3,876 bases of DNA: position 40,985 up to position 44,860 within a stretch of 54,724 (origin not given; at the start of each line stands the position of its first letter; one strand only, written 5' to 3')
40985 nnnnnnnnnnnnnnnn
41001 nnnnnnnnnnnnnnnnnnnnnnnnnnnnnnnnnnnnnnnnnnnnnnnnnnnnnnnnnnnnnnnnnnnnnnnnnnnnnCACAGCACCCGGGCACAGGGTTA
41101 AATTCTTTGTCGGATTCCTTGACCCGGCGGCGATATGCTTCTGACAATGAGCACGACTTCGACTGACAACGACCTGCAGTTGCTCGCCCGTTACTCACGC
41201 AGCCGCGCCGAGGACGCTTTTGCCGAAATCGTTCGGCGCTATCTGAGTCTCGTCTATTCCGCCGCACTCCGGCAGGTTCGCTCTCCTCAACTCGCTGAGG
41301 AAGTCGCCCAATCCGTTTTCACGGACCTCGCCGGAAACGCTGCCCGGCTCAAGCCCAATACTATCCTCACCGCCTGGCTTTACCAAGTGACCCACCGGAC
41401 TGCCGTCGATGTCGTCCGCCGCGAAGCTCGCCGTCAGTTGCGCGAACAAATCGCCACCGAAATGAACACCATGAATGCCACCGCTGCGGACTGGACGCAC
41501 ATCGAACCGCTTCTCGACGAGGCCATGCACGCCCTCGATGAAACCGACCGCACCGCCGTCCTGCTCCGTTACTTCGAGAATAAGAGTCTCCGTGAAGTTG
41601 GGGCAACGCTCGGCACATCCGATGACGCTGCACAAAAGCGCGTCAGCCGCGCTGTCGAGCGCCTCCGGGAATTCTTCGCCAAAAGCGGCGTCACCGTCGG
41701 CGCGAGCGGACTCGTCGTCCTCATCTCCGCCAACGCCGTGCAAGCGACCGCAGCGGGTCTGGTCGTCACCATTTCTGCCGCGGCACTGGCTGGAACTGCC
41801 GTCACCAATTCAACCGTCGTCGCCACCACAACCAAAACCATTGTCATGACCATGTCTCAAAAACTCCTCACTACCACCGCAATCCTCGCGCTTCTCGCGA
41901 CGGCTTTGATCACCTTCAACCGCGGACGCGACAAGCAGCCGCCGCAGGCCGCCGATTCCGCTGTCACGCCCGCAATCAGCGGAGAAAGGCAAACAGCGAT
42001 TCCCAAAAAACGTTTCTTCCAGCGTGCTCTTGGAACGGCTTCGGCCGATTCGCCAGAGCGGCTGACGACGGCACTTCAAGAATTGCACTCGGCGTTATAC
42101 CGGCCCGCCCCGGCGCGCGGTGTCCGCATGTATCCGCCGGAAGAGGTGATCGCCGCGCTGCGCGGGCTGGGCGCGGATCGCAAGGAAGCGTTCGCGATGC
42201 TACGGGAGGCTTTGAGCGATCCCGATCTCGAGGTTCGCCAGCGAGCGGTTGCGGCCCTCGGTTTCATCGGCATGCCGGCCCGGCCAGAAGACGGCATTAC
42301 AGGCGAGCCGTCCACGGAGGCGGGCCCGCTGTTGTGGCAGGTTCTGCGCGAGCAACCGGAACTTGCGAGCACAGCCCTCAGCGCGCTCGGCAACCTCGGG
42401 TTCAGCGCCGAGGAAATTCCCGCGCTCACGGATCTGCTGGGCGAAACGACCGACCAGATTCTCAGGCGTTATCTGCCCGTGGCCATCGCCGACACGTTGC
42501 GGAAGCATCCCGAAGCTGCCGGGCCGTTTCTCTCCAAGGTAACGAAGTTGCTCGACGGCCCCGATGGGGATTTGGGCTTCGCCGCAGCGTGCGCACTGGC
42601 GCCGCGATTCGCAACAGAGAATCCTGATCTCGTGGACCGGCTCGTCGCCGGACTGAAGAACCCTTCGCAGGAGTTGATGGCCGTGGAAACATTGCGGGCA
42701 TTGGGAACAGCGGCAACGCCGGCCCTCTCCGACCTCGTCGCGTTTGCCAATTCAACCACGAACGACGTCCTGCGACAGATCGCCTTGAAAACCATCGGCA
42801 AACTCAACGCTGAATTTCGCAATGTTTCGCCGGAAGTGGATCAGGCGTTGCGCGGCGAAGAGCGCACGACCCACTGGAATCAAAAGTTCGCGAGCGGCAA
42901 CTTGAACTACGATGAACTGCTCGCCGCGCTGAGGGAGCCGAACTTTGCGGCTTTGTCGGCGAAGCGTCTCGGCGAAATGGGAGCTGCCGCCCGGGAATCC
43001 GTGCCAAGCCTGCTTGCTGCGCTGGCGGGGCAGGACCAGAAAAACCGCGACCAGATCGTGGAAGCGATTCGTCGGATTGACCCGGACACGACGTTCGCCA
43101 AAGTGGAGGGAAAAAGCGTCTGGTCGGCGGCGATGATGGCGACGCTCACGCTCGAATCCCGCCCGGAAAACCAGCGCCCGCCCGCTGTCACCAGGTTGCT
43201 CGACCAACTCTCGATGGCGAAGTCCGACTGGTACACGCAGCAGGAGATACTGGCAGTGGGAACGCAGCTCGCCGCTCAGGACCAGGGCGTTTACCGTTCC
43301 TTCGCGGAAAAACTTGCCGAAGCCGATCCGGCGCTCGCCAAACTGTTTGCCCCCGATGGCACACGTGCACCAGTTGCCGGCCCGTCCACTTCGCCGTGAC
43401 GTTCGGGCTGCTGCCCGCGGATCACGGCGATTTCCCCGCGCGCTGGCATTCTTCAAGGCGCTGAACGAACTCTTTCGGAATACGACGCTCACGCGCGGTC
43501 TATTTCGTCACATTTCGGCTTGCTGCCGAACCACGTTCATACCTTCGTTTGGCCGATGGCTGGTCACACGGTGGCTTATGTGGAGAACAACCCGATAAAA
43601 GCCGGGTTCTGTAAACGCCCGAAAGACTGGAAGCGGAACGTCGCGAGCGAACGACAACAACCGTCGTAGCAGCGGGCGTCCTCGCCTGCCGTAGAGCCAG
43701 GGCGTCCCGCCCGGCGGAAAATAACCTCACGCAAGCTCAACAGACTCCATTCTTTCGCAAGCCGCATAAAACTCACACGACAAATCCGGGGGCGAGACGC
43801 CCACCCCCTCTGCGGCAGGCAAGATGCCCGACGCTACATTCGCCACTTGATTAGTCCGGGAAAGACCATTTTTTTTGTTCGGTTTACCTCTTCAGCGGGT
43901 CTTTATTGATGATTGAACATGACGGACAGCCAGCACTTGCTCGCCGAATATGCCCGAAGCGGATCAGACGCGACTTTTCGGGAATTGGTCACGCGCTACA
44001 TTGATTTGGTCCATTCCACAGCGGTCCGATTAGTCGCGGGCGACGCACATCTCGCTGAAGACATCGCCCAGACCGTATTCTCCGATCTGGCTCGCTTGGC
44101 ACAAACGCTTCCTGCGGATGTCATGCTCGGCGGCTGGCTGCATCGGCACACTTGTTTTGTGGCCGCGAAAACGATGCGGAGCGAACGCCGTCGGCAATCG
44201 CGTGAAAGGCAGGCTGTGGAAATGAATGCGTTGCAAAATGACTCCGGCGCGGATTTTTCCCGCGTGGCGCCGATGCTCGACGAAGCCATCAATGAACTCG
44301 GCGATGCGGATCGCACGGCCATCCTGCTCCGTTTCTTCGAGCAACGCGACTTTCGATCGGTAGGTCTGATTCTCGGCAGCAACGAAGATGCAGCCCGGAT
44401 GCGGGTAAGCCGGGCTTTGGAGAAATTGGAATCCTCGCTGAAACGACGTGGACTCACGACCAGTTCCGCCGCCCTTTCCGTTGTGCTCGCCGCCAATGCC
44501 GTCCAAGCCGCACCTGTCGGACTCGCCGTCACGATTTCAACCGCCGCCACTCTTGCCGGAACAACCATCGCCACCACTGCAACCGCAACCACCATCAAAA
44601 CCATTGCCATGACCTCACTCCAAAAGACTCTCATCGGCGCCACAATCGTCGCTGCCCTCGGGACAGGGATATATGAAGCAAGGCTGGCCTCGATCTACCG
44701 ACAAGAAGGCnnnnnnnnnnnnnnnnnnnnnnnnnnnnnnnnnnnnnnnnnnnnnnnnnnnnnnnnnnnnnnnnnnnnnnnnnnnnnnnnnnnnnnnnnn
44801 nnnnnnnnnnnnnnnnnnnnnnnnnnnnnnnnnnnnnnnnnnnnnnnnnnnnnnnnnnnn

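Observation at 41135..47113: Three tandem ECF sigma factors, each fused through transmembrane segments to a different C-terminal domain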

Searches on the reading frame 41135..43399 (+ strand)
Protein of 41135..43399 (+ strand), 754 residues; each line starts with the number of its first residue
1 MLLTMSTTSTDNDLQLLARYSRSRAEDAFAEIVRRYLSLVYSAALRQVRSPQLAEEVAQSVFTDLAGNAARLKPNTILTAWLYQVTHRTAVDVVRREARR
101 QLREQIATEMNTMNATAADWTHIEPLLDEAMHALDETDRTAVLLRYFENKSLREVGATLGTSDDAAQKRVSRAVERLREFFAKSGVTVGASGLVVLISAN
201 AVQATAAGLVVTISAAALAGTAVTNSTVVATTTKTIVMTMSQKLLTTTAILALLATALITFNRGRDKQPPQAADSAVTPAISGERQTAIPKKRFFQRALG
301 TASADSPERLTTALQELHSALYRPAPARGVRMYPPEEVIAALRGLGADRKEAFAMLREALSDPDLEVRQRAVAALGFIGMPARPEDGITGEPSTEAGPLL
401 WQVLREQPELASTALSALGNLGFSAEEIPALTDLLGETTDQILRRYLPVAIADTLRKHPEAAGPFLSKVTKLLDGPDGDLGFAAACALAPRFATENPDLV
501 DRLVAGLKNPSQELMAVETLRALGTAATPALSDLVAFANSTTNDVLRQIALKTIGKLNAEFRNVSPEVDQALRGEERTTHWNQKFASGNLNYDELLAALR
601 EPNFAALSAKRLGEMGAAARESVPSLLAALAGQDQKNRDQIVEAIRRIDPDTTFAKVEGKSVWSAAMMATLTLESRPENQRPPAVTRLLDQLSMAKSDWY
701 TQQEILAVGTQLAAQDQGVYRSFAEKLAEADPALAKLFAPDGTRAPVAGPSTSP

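Call 3: search_protein_families(library=pfam, proteins=[window:41135-43399:+], max_evalue=0.1)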
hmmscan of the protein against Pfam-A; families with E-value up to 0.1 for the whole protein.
window:41135-43399:+ (754 aa): 10 families
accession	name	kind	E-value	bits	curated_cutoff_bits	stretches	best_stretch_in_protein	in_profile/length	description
PF13646.12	HEAT_2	-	1.9e-17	63.8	27.7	3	339-382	18-62/88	HEAT repeats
PF04542.20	Sigma70_r2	-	5.5e-11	42.5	24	1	32-100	1-71/71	Sigma-70 region 2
PF08281.18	Sigma70_r4_2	-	1.9e-10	40.7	25.7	1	127-177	4-54/54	Sigma-70, region 4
PF04545.22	Sigma70_r4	-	9e-09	35.2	24.1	1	130-179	1-50/50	Sigma-70, region 4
PF07499.19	RuvA_C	-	0.00078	20.3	24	0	336-367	4-35/47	RuvA, C-terminal domain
PF02985.28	HEAT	-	0.00087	19.8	23.5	0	355-377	4-26/31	HEAT repeat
PF13513.12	HEAT_EZ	-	0.0087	17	27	0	350-378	27-55/55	HEAT-like repeat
PF02502.23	LacAB_rpiB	-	0.017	15.5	24.7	1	171-242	45-115/138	Ribose/Galactose Isomerase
PF03250.19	Tropomodulin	-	0.023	15.1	23.3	1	533-601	4-71/142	Tropomodulin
PF18024.7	HTH_50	-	0.035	14.2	27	0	134-170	8-44/50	Helix-turn-helix domain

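Call 4: search_protein_families(library=ncbifam, proteins=[window:41135-43399:+], max_evalue=0.1)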
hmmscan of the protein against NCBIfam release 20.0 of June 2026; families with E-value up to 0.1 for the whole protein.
window:41135-43399:+ (754 aa): 94 families (the best 25 are shown)
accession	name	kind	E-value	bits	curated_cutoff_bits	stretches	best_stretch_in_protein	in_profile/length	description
NF009166.1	PRK12513.1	equivalog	1.5e-21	77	206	1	8-185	4-190/193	RNA polymerase sigma factor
TIGR02937.1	sigma70-ECF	superfamily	8.5e-21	74.3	42.9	1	27-179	1-163/165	sigma-70 family RNA polymerase sigma factor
NF007228.0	PRK09646.1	subfamily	5.9e-18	65.2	226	1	10-180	13-189/194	ECF RNA polymerase sigma factor SigK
TIGR02985.1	Sig70_bacteroi1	subfamily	7.7e-18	65.2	126.4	1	28-179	2-160/162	RNA polymerase sigma-70 factor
TIGR02983.1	SigE-fam_strep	subfamily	5.6e-17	62.1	141.55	1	24-180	3-157/162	SigE family RNA polymerase sigma factor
NF004113.0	PRK05602.1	equivalog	2e-16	60.2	208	1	6-184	25-204/211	RNA polymerase sigma factor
NF009171.0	PRK12518.1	equivalog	6.8e-16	58.6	208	1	8-187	9-190/191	RNA polymerase sigma factor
TIGR02959.1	SigZ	equivalog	1.4e-15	57.5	168.65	1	46-183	14-150/170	RNA polymerase sigma factor SigZ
NF007215.0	PRK09637.1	equivalog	2.7e-15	56.8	212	1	44-183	18-156/181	RNA polymerase sigma factor SigZ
NF007216.0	PRK09638.1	equivalog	9e-15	54.9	194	1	20-183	11-176/180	RNA polymerase sigma factor SigY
NF053879.1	RNAPolSigSigVBac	equivalog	1.8e-14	53.7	190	1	26-179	3-153/160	RNA polymerase sigma factor SigV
TIGR02950.1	SigM_subfam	subfamily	1.9e-14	53.8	147.95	1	30-179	3-156/159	RNA polymerase sigma factor, SigM family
NF009168.0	PRK12515.1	subfamily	3.1e-14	52.9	236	1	6-189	2-187/189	RNA polymerase sigma factor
NF058625.1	sigma_PG0214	equivalog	5.5e-14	52.2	130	1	27-183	4-163/170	GFO_1088 family ECF-type sigma factor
TIGR02989.1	Sig-70_gvs1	subfamily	1.4e-13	51.1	124.55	1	28-179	2-156/158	RNA polymerase sigma-70 factor, Rhodopirellula/Verrucomicrobium family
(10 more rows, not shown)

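Call 28: search_solved_structures(query=window:41135-43399:+, max_evalue=0.01)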
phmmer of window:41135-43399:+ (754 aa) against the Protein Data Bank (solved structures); distinct sequences matched with E-value up to 0.01: 11.
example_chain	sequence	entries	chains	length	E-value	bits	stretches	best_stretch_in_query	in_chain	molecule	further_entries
9m9d_F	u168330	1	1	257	5.4e-10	41.7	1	28-182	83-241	ECF RNA polymerase sigma factor SigE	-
9m9e_F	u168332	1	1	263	5.8e-10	41.6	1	28-182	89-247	ECF RNA polymerase sigma factor SigE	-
9m98_F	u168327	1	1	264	5.8e-10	41.6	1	28-182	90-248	ECF RNA polymerase sigma factor SigE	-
4nqw_A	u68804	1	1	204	8.7e-09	37.7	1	11-179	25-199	ECF RNA polymerase sigma factor SigK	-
5wuq_A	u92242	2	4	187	4.1e-08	35.5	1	23-179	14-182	ECF RNA polymerase sigma factor SigW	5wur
6jcy_F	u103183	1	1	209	1.5e-06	30.4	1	36-182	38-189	ECF RNA polymerase sigma factor SigH,ECF RNA polymerase sigma factor SigE,ECF RNA polymera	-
1h3l_A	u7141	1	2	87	3.5e-06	29.1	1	28-99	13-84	RNA POLYMERASE SIGMA FACTOR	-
5zx2_F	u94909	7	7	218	2.9e-05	26.1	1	36-182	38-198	ECF RNA polymerase sigma factor SigH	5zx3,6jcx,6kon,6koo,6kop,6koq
2q1z_A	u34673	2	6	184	5.6e-05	25.1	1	12-180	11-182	RpoE, ECF SigE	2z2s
8z6g_B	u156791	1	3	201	0.00013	23.9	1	10-177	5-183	RNA polymerase sigma factor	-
6in7_B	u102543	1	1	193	0.00014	23.8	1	10-177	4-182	RNA polymerase sigma-H factor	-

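Call 57: search_protein_families(library=pfam, alignment_id=A6, max_evalue=0.0001)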
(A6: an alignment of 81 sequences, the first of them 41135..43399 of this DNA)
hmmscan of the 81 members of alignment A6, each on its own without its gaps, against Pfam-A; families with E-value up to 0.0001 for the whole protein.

A. member 1, window:41135-43399:+ (754 aa): 4 families
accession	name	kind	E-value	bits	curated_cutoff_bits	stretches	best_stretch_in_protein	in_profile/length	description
PF13646.12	HEAT_2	-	1.9e-17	63.8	27.7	1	339-382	18-62/88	HEAT repeats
PF04542.20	Sigma70_r2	-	5.5e-11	42.5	24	1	32-100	1-71/71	Sigma-70 region 2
PF08281.18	Sigma70_r4_2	-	1.9e-10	40.7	25.7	1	127-177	4-54/54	Sigma-70, region 4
PF04545.22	Sigma70_r4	-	9e-09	35.2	24.1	1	130-179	1-50/50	Sigma-70, region 4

B. families by the number of members that match (of 81 scanned): 34 families (the first 25 are shown)
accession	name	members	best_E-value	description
PF08281.18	Sigma70_r4_2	81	7.1e-12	Sigma-70, region 4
PF04545.22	Sigma70_r4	80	1.7e-10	Sigma-70, region 4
PF04542.20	Sigma70_r2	79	6.8e-15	Sigma-70 region 2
PF07719.23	TPR_2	3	8.4e-23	Tetratricopeptide repeat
PF00515.34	TPR_1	3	5.6e-21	Tetratricopeptide repeat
PF13431.12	TPR_17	3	5.5e-18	Tetratricopeptide repeat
PF13414.12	TPR_11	3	3.1e-17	TPR repeat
PF13181.12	TPR_8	3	5.6e-15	Tetratricopeptide repeat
PF14559.12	TPR_19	2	1.5e-22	Tetratricopeptide repeat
PF13620.12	CarboxypepD_reg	2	4.1e-22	Carboxypeptidase regulatory-like domain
PF13432.12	TPR_16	2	6.1e-20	Tetratricopeptide repeat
PF13646.12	HEAT_2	2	1.2e-18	HEAT repeats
PF13371.12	TPR_9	2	1.5e-10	Tetratricopeptide repeat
PF22599.2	SecDF_P1_head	1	4.9e-26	SecDF, P1 head subdomain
PF02985.28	HEAT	1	1.1e-12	HEAT repeat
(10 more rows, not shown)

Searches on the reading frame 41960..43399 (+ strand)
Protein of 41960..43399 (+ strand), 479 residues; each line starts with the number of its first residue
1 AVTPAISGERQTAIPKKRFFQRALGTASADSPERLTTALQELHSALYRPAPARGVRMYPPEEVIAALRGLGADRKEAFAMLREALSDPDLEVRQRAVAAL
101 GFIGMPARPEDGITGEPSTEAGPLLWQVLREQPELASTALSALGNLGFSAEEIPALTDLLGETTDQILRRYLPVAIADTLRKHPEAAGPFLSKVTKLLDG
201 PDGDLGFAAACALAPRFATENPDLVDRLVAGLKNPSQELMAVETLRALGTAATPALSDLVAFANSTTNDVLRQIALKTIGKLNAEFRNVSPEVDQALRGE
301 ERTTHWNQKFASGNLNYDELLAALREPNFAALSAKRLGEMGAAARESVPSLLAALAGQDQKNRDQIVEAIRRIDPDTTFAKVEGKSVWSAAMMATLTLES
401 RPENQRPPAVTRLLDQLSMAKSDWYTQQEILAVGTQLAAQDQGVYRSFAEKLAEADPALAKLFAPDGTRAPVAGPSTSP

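Call 80: search_protein_families(library=ncbifam, proteins=[window:41960-43399:+], max_evalue=1)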
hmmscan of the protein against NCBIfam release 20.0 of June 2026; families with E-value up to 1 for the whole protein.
window:41960-43399:+ (479 aa): 4 families
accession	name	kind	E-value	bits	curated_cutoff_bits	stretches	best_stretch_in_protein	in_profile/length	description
NF045915.1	PhycobilmeDegNblB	equivalog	6.5e-09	35.6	300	1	34-105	95-159/214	phycobilisome degradation protein NblB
TIGR00084.2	ruvA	equivalog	0.024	14.2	85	0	132-165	156-194/202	Holliday junction branch migration protein RuvA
NF045676.1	FeExpMbfA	equivalog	0.025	14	450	1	425-464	7-46/318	iron exporter MbfA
NF010374.0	PRK13800.1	equivalog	0.2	9.8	1196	0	70-101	833-864/898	fumarate reductase/succinate dehydrogenase flavoprotein subunit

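Call 90: find_homologous_proteins(query=window:41960-43399:+, max_evalue=0.001)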
Query window:41960-43399:+ (479 aa): 4 proteins with E <= 0.001 among 8000 candidates.
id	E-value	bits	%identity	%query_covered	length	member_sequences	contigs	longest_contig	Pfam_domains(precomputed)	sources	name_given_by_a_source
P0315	0.0e+0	1026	100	100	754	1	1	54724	PF04545.23,PF04542.21,PF08281.19,PF13646.13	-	-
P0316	1.7e-80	290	40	89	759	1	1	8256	PF04545.23,PF04542.21,PF08281.19,PF13646.13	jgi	jgi:RNA polymerase sigma factor (sigma-70 family)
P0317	2.4e-28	118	29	88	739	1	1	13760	PF04545.23,PF04542.21,PF08281.19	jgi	-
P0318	5.0e-4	38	27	68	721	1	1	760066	PF12717.14,PF00514.30,PF02985.29,PF03130.23,PF13513.13,PF01602.27,PF13646.13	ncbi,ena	-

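Call 96: search_protein_families(library=pfam, proteins=[P0316], max_evalue=0.01)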
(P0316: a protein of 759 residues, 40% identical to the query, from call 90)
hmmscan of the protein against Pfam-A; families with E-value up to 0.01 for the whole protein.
P0316 (759 aa): 7 families
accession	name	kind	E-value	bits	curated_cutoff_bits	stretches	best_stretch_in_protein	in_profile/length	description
PF13646.12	HEAT_2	-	6.5e-13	49.2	27.7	1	482-541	4-60/88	HEAT repeats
PF04542.20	Sigma70_r2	-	2.2e-09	37.4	24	1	27-95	1-71/71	Sigma-70 region 2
PF08281.18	Sigma70_r4_2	-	2.2e-08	34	25.7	1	123-173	4-54/54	Sigma-70, region 4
PF04545.22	Sigma70_r4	-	6.8e-08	32.4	24.1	1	126-175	1-50/50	Sigma-70, region 4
PF03130.22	HEAT_PBS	-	0.0016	19.2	20.9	0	622-646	4-26/27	PBS lyase HEAT-like repeat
PF07638.17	Sigma70_ECF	-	0.0017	18.7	21.1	1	14-165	9-171/185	ECF sigma factor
PF02985.28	HEAT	-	0.0079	16.8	23.5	0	483-503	5-25/31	HEAT repeat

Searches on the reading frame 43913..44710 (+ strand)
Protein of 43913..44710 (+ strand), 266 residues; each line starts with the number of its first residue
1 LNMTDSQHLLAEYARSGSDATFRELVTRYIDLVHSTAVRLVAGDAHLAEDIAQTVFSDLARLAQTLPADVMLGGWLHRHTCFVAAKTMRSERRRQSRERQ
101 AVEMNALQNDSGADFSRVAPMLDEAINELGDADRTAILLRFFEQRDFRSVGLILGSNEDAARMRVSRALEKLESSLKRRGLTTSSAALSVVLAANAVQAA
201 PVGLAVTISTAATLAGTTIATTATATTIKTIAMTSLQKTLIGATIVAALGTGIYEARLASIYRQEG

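Call 51: search_protein_representatives(alignment_id=A3)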
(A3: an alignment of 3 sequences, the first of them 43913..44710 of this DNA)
Query: 3 sequences, 269 profile positions. Proteins with E-value up to 0.001 (for the whole library): 131341; up to 1e-10: 44022; up to 1e-30: 11710. The best 150 are listed.
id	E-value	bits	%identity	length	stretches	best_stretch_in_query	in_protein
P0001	5.4e-133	458.5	-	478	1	1-266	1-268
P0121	1.7e-118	411.0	-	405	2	9-223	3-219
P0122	5.3e-118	409.3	-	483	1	7-264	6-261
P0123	3.4e-112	390.3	-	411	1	7-265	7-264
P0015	5.1e-112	389.7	-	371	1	4-265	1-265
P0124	7.0e-112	389.2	-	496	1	1-266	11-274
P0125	1.3e-110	385.1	-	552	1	7-266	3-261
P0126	1.4e-110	385.0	-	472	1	6-266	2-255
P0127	2.0e-110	384.5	-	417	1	7-266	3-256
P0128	3.2e-110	383.8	-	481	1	7-265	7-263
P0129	5.6e-110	383.0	-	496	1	6-263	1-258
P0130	6.6e-110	382.8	-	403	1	7-266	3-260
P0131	6.9e-110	382.7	-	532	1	7-263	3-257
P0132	8.5e-110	382.4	-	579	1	6-264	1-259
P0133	1.0e-109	382.1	-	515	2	5-268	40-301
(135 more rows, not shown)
